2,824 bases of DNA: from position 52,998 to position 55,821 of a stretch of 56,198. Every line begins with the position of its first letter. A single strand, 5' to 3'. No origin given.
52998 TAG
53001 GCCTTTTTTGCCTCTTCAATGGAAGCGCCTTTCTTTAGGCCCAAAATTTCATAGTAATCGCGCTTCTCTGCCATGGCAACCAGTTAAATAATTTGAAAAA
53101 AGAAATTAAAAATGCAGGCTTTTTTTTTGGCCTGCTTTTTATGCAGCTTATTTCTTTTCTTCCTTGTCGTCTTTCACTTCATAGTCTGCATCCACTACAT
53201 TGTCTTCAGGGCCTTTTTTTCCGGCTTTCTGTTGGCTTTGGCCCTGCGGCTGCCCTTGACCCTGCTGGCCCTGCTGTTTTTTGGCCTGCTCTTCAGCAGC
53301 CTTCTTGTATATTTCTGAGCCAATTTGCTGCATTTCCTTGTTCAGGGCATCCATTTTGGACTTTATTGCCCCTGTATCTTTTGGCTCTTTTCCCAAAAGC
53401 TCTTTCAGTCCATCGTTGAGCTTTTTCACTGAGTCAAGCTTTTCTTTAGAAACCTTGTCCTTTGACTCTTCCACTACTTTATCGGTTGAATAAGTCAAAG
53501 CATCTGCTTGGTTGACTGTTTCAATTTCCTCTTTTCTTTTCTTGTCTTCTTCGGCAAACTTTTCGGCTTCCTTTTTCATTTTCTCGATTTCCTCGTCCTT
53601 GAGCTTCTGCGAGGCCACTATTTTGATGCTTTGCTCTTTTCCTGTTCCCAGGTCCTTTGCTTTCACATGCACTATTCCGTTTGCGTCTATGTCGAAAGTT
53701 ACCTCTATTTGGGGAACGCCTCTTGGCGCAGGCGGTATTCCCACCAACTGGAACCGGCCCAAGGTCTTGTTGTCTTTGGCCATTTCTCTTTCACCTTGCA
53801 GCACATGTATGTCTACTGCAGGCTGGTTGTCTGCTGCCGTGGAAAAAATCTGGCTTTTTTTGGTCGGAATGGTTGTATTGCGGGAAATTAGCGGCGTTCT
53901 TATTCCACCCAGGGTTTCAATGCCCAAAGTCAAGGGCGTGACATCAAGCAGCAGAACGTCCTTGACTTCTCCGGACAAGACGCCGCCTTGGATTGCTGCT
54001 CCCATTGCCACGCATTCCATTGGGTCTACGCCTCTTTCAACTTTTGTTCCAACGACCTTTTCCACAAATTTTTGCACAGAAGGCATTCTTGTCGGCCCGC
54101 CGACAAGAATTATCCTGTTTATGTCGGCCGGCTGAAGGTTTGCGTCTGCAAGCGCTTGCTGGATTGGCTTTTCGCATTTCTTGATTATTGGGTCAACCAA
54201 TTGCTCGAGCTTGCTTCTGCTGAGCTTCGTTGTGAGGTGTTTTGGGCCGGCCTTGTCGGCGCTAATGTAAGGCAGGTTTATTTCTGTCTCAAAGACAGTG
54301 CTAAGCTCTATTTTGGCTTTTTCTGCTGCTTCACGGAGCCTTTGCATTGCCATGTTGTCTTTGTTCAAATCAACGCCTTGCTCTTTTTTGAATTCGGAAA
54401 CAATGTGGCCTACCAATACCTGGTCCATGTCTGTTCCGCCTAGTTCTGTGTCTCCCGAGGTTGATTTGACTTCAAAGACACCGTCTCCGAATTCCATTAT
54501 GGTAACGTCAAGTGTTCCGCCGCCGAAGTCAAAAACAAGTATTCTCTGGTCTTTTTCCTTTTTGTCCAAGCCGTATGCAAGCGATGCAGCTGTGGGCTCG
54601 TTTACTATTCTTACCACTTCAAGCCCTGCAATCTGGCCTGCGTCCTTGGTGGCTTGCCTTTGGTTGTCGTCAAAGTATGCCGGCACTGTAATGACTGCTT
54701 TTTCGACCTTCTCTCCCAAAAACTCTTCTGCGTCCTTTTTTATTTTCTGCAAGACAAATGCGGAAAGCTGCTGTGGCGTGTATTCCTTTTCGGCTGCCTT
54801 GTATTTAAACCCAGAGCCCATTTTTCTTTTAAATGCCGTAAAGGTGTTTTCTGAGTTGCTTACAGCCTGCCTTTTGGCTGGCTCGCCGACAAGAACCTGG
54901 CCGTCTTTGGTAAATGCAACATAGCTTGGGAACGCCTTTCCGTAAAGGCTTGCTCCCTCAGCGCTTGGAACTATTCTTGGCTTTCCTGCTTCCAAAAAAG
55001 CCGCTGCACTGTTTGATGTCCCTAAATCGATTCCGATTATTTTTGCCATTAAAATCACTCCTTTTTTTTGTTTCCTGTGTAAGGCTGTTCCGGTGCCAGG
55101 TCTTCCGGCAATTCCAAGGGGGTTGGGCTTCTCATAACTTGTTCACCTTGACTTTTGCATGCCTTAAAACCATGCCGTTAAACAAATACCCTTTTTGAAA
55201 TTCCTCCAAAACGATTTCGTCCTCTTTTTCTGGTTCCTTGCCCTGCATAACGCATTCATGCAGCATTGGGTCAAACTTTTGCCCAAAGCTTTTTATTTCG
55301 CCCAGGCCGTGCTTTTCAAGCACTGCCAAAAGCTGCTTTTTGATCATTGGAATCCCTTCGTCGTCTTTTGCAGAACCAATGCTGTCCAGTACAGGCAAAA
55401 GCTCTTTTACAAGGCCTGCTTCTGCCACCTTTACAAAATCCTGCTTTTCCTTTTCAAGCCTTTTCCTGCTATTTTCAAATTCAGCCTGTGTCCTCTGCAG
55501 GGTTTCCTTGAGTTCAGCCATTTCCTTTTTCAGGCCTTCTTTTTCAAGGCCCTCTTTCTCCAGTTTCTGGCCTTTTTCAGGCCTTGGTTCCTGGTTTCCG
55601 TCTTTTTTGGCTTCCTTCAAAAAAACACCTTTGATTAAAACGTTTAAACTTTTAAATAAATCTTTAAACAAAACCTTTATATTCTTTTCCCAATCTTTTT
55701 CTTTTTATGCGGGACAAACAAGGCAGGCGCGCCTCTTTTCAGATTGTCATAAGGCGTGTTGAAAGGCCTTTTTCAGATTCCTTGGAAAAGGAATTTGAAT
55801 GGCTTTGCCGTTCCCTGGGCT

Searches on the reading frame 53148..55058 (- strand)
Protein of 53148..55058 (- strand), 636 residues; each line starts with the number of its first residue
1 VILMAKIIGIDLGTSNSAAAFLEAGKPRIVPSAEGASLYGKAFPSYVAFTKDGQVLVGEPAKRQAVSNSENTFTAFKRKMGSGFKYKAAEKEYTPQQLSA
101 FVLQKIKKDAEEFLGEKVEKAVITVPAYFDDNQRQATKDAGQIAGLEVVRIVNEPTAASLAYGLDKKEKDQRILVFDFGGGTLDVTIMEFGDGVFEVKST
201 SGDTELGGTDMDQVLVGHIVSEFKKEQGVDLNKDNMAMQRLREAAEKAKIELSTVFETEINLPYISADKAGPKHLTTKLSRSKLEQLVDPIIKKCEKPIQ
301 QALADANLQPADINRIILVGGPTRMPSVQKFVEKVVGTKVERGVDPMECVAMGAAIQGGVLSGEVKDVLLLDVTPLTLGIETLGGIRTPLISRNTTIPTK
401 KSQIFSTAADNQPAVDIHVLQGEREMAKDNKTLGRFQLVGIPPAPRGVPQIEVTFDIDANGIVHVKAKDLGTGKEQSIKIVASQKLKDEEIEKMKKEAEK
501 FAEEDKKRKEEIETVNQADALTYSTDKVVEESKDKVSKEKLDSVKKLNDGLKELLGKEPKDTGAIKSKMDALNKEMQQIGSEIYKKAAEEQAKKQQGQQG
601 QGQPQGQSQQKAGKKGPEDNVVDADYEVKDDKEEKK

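Call 60: search_protein_families(library=pfam, proteins=[window:53148-55058:-], max_evalue=0.001)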
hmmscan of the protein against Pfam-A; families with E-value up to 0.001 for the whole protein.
window:53148-55058:- (636 aa): 2 families
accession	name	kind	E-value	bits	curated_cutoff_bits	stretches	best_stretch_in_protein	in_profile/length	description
PF00012.26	HSP70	-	9.7e-231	767.6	20.6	1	7-584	1-598/599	Hsp70 protein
PF06723.19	MreB_Mbl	-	3.5e-19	69.3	27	1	8-355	4-316/327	MreB/Mbl protein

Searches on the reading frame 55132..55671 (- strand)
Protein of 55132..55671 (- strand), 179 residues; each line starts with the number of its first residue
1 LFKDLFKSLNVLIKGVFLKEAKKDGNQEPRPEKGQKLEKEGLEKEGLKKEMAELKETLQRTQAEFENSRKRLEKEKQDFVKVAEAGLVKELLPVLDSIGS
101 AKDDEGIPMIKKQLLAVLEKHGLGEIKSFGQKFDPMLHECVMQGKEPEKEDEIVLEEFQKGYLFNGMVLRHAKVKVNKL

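Call 60: search_protein_families(library=pfam, proteins=[window:55132-55671:-], max_evalue=0.001)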
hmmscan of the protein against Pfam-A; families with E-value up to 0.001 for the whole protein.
window:55132-55671:- (179 aa): 1 family
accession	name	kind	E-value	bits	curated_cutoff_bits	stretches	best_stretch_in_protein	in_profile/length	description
PF01025.24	GrpE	-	1.9e-36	125.7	25.8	1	32-178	8-165/165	GrpE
